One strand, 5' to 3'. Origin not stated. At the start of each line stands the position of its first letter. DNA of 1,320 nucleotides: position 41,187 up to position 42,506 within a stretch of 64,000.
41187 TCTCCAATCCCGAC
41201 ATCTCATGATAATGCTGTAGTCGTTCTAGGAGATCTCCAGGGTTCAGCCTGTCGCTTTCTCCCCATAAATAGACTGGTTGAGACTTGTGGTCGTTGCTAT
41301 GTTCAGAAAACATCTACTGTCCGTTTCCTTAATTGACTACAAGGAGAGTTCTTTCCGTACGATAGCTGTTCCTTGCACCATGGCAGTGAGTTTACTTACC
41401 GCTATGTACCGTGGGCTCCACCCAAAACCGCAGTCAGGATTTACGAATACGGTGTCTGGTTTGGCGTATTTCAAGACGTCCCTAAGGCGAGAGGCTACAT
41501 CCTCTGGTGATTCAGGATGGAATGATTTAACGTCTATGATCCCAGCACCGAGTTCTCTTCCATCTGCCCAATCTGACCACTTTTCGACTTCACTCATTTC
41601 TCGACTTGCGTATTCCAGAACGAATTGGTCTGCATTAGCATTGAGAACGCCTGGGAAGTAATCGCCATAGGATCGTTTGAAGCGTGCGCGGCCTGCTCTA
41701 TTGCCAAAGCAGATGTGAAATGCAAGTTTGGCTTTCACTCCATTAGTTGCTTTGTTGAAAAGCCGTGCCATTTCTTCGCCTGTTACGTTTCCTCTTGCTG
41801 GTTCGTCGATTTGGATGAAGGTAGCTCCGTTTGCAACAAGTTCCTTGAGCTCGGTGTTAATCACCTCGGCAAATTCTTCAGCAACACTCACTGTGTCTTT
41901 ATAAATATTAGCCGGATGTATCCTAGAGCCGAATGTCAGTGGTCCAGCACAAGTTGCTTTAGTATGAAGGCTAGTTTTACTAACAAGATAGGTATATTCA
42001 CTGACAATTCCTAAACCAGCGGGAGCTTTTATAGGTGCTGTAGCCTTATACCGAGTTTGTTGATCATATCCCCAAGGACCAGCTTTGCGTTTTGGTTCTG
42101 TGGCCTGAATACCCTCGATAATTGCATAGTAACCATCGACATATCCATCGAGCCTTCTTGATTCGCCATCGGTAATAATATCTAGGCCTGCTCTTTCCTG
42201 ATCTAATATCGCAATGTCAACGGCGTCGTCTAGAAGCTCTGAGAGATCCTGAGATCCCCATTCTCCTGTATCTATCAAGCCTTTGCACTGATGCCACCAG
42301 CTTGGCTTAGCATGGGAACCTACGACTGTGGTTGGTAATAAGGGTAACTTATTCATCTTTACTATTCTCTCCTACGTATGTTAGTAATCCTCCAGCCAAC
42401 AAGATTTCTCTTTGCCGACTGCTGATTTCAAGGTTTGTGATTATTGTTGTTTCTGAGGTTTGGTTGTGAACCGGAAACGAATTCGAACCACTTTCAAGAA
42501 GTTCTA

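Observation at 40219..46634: Citrate-synthase / PrpF / short aconitase operon lacking PrpB and extended by MetE-like and threonine-aldolase-like genes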

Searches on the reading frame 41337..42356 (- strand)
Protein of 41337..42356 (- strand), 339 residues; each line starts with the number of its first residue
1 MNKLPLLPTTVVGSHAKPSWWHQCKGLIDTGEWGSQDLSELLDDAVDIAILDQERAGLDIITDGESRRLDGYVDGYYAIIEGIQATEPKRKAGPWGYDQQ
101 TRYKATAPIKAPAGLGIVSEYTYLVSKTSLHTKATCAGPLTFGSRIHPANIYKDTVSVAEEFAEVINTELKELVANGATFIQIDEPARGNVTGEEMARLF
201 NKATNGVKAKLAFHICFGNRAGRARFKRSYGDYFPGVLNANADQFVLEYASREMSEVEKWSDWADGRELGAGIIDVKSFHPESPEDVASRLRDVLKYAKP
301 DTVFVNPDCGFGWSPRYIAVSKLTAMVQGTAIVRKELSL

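Call 4: search_protein_families(library=pfam, proteins=[window:41337-42356:-])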
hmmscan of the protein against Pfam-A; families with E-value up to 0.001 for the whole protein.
window:41337-42356:- (339 aa): 2 families
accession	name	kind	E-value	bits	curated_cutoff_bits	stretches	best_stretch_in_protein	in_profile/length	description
PF01717.24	Meth_synt_2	-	2.5e-28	99.7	21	1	7-328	1-320/324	Cobalamin-independent synthase, Catalytic domain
PF08267.18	Meth_synt_1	-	5.4e-06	26.6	27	1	120-294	139-308/313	Cobalamin-independent synthase, N-terminal domain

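Call 5: search_protein_families(library=ncbifam, proteins=[window:41337-42356:-])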
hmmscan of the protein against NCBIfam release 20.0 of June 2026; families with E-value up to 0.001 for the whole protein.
window:41337-42356:- (339 aa): 9 families
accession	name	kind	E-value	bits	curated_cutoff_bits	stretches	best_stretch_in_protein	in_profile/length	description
NF003317.0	PRK04326.1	equivalog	7.9e-62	209.4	406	1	2-338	4-327/340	methionine synthase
NF006589.0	PRK09121.1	equivalog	1.1e-43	149.6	392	1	6-338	4-341/342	methionine synthase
NF002119.0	PRK00957.1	equivalog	5.7e-27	94.7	258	1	7-331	2-302/306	methionine synthase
NF003556.0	PRK05222.1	equivalog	9.2e-22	77.8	541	1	3-337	416-748/750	5-methyltetrahydropteroyltriglutamate--homocysteine S-methyltransferase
TIGR01371.1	met_syn_B12ind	equivalog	1.2e-20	74.1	929.95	1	3-335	422-753/754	5-methyltetrahydropteroyltriglutamate--homocysteine S-methyltransferase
NF005085.0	PRK06520.1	subfamily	4.4e-16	59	313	1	10-312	11-340/368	5-methyltetrahydropteroyltriglutamate--homocysteine S-methyltransferase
NF002272.0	PRK01207.1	equivalog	5.5e-16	58.7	399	1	118-336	107-342/343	methionine synthase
NF004875.0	PRK06233.1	equivalog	8.3e-10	38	576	1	209-312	238-344/373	vitamin B12 independent methionine synthase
NF006350.0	PRK08575.1-4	equivalog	6.3e-06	25.8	361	1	132-325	128-302/309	5-methyltetrahydropteroyltriglutamate--homocysteine methyltransferase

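Call 8: find_homologous_proteins(query=window:41337-42356:-)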
Query window:41337-42356:- (339 aa): 5454 proteins with E <= 0.001 among 8000 candidates; the best 120 are listed.
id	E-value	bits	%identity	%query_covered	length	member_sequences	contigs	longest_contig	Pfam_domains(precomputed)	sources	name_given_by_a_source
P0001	1.6e-222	756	98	100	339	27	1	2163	PF01717.25,PF08267.19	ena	-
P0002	2.4e-206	703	89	100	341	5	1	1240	PF01717.25,PF08267.19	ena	-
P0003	3.8e-199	679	86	100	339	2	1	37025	PF01717.25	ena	-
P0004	8.0e-176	602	78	99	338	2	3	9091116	PF01717.25,PF08267.19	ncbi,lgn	-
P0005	8.7e-174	596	77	99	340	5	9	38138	PF01717.25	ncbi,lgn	-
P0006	1.1e-173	595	76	100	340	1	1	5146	PF01717.25,PF08267.19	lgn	-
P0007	1.2e-172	592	76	100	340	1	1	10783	PF01717.25,PF08267.19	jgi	jgi:5-methyltetrahydropteroyltriglutamate--homocysteine methyltransferase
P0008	1.2e-172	592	76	100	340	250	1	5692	PF01717.25,PF08267.19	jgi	jgi:5-methyltetrahydropteroyltriglutamate--homocysteine methyltransferase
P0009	1.6e-172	592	75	99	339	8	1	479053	PF01717.25,PF08267.19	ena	-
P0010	1.7e-172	591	76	100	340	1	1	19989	PF01717.25,PF08267.19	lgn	-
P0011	2.2e-172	591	75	100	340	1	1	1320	PF01717.25,PF08267.19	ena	-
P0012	4.4e-172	590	76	100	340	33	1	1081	PF01717.25,PF08267.19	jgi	jgi:5-methyltetrahydropteroyltriglutamate--homocysteine methyltransferase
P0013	4.6e-172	590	75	100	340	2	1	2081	PF01717.25,PF08267.19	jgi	-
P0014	4.6e-172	590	76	100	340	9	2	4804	PF01717.25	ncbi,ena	-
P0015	5.2e-172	590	77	99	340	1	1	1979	PF01717.25,PF08267.19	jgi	jgi:5-methyltetrahydropteroyltriglutamate--homocysteine methyltransferase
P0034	1.4e-169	582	75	100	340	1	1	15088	PF01717.25,PF08267.19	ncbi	ncbi:2-hydroxypropyl-CoM lyase [Candidatus Entotheonellaceae bacterium PAL068K]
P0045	5.5e-169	580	74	99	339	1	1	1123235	PF01717.25,PF08267.19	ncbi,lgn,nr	ncbi:MAG: methionine synthase [Candidatus Tectimicrobiota bacterium]|nr:MAG: methionine synthase [Ca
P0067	1.9e-166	572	74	99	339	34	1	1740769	PF01717.25,PF08267.19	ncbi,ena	-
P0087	2.6e-161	555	70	99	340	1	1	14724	PF01717.25,PF08267.19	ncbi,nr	ncbi:MAG: methionine synthase [Nitrospinae bacterium]|nr:methionine synthase [Nitrospinota bacterium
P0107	7.4e-154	530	68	100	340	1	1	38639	PF01717.25,PF08267.19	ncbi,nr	ncbi:MAG: methionine synthase [Candidatus Rokubacteria bacterium]|nr:methionine synthase [Candidatus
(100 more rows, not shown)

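Call 9: find_encoding_contigs(protein=window:41337-42356:-, flank=10000, max_places=6)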
Protein window:41337-42356:- (339 aa): 18 contigs read that carry it; 6 places shown.
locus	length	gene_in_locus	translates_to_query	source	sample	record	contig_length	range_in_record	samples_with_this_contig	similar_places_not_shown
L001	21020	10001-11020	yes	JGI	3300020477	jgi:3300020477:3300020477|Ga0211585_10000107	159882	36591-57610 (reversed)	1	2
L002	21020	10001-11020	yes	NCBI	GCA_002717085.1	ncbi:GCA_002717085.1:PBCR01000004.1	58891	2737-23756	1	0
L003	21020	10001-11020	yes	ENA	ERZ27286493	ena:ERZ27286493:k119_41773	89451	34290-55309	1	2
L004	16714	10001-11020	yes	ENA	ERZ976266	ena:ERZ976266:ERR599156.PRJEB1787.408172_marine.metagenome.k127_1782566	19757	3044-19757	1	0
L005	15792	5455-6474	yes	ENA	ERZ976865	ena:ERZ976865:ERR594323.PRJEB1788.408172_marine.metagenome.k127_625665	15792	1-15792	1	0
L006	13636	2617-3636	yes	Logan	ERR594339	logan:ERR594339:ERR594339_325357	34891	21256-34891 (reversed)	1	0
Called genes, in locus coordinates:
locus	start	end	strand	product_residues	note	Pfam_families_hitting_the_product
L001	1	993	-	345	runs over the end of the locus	PF04290:DctQ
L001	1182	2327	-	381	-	PF04909:Amidohydro_2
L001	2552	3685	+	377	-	PF08240:ADH_N, PF01262:AlaDh_PNT_C (weak), PF00107:ADH_zinc_N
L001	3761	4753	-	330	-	PF00248:Aldo_ket_red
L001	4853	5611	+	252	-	PF00106:adh_short, PF08659:KR, PF13561:adh_short_C2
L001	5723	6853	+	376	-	PF00285:Citrate_synt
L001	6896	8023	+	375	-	PF04303:PrpF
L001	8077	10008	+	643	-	PF00330:Aconitase, PF00694:Aconitase_C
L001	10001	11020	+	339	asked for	PF01717:Meth_synt_2, PF08267:Meth_synt_1 (weak)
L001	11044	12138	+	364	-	PF01041:DegT_DnrJ_EryC1 (faint), PF01212:Beta_elim_lyase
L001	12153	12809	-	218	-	PF02190:LON_substr_bdg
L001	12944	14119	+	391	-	PF01546:Peptidase_M20, PF07687:M20_dimer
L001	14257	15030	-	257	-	PF00106:adh_short, PF13561:adh_short_C2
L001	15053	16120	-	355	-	PF01571:GCV_T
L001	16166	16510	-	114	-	PF01521:Fe-S_biosyn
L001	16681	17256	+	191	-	PF01923:Cob_adeno_trans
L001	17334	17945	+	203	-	PF00117:GATase, PF07685:GATase_3 (weak)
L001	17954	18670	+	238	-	PF00977:His_biosynth, PF01884:PcrB (faint), PF01207:Dus (weak)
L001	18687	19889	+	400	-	PF07690:MFS_1, PF11700:ATG22 (weak), PF07690:MFS_1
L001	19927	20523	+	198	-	-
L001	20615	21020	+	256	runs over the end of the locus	PF00378:ECH_1, PF16113:ECH_2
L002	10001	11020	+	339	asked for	PF01717:Meth_synt_2, PF08267:Meth_synt_1 (weak)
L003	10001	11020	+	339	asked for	PF01717:Meth_synt_2, PF08267:Meth_synt_1 (weak)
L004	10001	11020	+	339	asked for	PF01717:Meth_synt_2, PF08267:Meth_synt_1 (weak)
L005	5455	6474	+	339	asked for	PF01717:Meth_synt_2, PF08267:Meth_synt_1 (weak)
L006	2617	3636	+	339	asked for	PF01717:Meth_synt_2, PF08267:Meth_synt_1 (weak)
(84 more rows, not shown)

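Call 10: find_encoding_contigs(protein=P0004, flank=10000, max_places=4)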
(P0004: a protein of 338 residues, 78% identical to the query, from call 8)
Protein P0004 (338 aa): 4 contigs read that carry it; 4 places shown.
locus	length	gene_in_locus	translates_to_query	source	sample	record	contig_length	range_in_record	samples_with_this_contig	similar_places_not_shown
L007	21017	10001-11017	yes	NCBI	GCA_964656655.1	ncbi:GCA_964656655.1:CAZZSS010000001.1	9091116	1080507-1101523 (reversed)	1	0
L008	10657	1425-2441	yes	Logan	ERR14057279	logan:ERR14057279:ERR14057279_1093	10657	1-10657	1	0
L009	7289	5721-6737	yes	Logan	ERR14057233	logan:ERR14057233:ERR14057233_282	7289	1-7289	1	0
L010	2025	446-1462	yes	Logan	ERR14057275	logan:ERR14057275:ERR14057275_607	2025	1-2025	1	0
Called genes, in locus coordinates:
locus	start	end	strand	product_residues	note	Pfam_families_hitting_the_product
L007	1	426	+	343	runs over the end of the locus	PF03480:DctP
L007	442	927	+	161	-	PF04290:DctQ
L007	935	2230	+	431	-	PF06808:DctM, PF03553:Na_H_antiporter (faint)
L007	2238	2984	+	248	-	PF19538:DUF6062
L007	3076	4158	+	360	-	PF00296:Bac_luciferase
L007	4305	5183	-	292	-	PF01471:PG_binding_1, PF01183:Glyco_hydro_25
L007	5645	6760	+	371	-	PF00285:Citrate_synt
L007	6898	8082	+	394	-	PF04303:PrpF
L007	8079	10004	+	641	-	PF00330:Aconitase, PF28406:AcnX_3rd (weak), PF00694:Aconitase_C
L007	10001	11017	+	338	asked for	PF01717:Meth_synt_2, PF08267:Meth_synt_1 (faint)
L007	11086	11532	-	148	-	PF01925:TauE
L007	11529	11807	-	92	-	PF01925:TauE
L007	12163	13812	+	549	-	-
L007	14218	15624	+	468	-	PF00078:RVT_1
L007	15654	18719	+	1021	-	PF13646:HEAT_2 (faint)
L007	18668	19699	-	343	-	PF02668:TauD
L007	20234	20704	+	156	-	-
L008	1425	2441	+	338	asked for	PF01717:Meth_synt_2, PF08267:Meth_synt_1 (faint)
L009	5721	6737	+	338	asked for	PF01717:Meth_synt_2, PF08267:Meth_synt_1 (faint)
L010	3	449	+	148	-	?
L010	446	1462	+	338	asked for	PF01717:Meth_synt_2, PF08267:Meth_synt_1 (faint)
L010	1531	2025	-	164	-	?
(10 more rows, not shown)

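Call 12: find_related_loci(query=A1, collection=genome_contigs, flank=10000)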
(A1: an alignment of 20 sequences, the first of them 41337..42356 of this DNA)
Query A1 (339 aa) in genome_contigs; peptide patterns used: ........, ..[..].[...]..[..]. (x = any residue, [..] = any of these).
421 stretches matched a pattern; 234 encode a relative of the query (tblastn E <= 1e-3); the best 80 are kept; 80 distinct loci.
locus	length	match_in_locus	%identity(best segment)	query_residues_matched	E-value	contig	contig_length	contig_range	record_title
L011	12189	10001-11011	77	1-337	4e-180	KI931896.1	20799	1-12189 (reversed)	MAG: Candidatus Entotheonella sp. TSY1 genomic scaffold TSY1_scaffold00167, whole genome shotgun sequence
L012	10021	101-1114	77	1-338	9e-180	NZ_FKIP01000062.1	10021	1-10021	Candidatus Entotheonella palauensis isolate egemina21, whole genome shotgun sequence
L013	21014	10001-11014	75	1-338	8e-177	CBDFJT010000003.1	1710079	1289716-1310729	MAG: Dehalococcoidia bacterium isolate c482fa45-09e8-4a64-81e5-d6065e0be6af genome assembly, contig: contig_3, whole gen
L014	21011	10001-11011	76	1-337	7e-177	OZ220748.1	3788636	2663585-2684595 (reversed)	MAG: Dehalococcoidia bacterium isolate 6c7b36c8-b3ab-4b4c-a352-7e98d29eb5d7 genome assembly, chromosome: 1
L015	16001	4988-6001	76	1-338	3e-176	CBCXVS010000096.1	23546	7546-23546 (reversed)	MAG: uncultured bacterium isolate DOM43_bin32 genome assembly, contig: DOM43_32_96, whole genome shotgun sequence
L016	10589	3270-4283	75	1-338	3e-176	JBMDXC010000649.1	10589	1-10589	MAG: Candidatus Entotheonellaceae bacterium isolate FBaNitSoil1_14 FBaNitSoil1_contig649, whole genome shotgun sequence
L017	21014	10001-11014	74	1-338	1e-175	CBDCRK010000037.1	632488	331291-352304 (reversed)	MAG: uncultured Candidatus Binatia bacterium isolate c14ce093-c1b4-4a9f-a633-4da5294aefe4 genome assembly, contig: conti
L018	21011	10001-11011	75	1-337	1e-175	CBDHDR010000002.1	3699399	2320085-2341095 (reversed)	MAG: Dehalococcoidia bacterium isolate 3405ea0c-46a1-49ac-8793-a98dd5fa39b7 genome assembly, contig: contig_2, whole gen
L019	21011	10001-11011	74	1-337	2e-174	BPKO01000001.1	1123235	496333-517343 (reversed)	MAG: Candidatus Tectomicrobia bacterium KatS3mg131 DNA, contig_17984, whole genome shotgun sequence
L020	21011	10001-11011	74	1-337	4e-174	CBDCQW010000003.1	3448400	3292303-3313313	MAG: Dehalococcoidia bacterium isolate 156317b5-1015-4f7b-970c-a7c120c590d5 genome assembly, contig: contig_3, whole gen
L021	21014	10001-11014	75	1-338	5e-174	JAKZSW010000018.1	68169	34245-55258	MAG: Candidatus Tectimicrobiota bacterium isolate Langseth_MAG_00043 Langseth_MAG_00043_000000000018, whole genome shotg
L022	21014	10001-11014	75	1-338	4e-174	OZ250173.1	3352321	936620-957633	MAG: Candidatus Entotheonellaceae bacterium isolate 9d1d725d-eef8-4373-9b5a-f8a255acfc24 genome assembly, chromosome: 1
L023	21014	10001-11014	75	1-338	2e-173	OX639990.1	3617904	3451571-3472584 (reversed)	MAG: uncultured Candidatus Entotheonella sp. isolate 26b0520c-cf9d-432e-a440-87a3e388b1d5 genome assembly, chromosome: 1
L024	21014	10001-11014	75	1-338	3e-173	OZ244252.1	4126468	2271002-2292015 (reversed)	MAG: uncultured Candidatus Entotheonella sp. isolate 65fe1b67-1d6c-4ee1-a728-c1902880f996 genome assembly, chromosome: 1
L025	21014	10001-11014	72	1-338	3e-173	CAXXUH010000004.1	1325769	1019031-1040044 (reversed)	MAG: Dehalococcoidia bacterium isolate 8dfcd61c-6008-4d0e-aef3-db511af9be87 genome assembly, contig: contig_4, whole gen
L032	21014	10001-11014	70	1-338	2e-167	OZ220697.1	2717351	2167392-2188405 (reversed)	MAG: Dehalococcoidia bacterium isolate 552d0281-56ae-4b1c-9010-7409b7828556 genome assembly, chromosome: 1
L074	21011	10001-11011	66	5-339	1e-148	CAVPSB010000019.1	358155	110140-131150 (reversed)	MAG: uncultured Candidatus Rokubacteria bacterium isolate MFD10007.bin.2.196 genome assembly, contig: contig_27075, whol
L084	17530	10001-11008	66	4-337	3e-147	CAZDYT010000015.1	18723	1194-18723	MAG TPA_asm: uncultured bacterium isolate binchicken_co95_48 genome assembly, contig: NODE_1380_length_18723_cov_6.15154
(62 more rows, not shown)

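Call 20: search_solved_structures(query=window:41337-42356:-, max_evalue=0.001, show_alignments=2)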
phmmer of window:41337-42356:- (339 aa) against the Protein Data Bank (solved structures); distinct sequences matched with E-value up to 0.001: 11.
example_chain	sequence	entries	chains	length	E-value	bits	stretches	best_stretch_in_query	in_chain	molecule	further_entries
3rpd_A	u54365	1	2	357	3.3e-31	112.1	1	5-337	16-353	Methionine synthase (B12-independent)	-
4ztx_A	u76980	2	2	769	7.4e-20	74.8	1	3-315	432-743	Cobalamin-Independent Methionine synthase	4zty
3ppc_A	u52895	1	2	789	9.5e-17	64.6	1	3-328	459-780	5-methyltetrahydropteroyltriglutamate--homocysteine methyltransferase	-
3ppf_A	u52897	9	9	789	1.1e-16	64.4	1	3-328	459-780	5-methyltetrahydropteroyltriglutamate--homocysteine methyltransferase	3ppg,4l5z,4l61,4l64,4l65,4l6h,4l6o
3pph_A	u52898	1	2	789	1.1e-16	64.4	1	3-328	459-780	5-methyltetrahydropteroyltriglutamate--homocysteine methyltransferase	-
1xdj_A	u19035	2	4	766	2.7e-14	56.5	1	3-312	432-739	5-methyltetrahydropteroyltriglutamate--homocysteine methyltransferase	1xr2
1xpg_A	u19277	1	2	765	2.7e-14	56.5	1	3-312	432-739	5-methyltetrahydropteroyltriglutamate--homocysteine methyltransferase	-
1t7l_A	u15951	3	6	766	2.8e-14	56.5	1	3-312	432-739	5-methyltetrahydropteroyltriglutamate--homocysteine methyltransferase | 5-methyltetrahydropteroyltriglutamate-homocysteine methyltransferase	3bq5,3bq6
2nq5_A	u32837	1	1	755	6.9e-14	55.2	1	4-337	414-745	5-methyltetrahydropteroyltriglutamate--homocysteine methyltransferase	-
3l7r_A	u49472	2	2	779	8.1e-14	54.9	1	4-337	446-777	5-methyltetrahydropteroyltriglutamate--homocysteine methyltransferase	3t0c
1u1h_A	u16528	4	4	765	2.2e-10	43.7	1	3-337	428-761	5-methyltetrahydropteroyltriglutamate--homocysteine methyltransferase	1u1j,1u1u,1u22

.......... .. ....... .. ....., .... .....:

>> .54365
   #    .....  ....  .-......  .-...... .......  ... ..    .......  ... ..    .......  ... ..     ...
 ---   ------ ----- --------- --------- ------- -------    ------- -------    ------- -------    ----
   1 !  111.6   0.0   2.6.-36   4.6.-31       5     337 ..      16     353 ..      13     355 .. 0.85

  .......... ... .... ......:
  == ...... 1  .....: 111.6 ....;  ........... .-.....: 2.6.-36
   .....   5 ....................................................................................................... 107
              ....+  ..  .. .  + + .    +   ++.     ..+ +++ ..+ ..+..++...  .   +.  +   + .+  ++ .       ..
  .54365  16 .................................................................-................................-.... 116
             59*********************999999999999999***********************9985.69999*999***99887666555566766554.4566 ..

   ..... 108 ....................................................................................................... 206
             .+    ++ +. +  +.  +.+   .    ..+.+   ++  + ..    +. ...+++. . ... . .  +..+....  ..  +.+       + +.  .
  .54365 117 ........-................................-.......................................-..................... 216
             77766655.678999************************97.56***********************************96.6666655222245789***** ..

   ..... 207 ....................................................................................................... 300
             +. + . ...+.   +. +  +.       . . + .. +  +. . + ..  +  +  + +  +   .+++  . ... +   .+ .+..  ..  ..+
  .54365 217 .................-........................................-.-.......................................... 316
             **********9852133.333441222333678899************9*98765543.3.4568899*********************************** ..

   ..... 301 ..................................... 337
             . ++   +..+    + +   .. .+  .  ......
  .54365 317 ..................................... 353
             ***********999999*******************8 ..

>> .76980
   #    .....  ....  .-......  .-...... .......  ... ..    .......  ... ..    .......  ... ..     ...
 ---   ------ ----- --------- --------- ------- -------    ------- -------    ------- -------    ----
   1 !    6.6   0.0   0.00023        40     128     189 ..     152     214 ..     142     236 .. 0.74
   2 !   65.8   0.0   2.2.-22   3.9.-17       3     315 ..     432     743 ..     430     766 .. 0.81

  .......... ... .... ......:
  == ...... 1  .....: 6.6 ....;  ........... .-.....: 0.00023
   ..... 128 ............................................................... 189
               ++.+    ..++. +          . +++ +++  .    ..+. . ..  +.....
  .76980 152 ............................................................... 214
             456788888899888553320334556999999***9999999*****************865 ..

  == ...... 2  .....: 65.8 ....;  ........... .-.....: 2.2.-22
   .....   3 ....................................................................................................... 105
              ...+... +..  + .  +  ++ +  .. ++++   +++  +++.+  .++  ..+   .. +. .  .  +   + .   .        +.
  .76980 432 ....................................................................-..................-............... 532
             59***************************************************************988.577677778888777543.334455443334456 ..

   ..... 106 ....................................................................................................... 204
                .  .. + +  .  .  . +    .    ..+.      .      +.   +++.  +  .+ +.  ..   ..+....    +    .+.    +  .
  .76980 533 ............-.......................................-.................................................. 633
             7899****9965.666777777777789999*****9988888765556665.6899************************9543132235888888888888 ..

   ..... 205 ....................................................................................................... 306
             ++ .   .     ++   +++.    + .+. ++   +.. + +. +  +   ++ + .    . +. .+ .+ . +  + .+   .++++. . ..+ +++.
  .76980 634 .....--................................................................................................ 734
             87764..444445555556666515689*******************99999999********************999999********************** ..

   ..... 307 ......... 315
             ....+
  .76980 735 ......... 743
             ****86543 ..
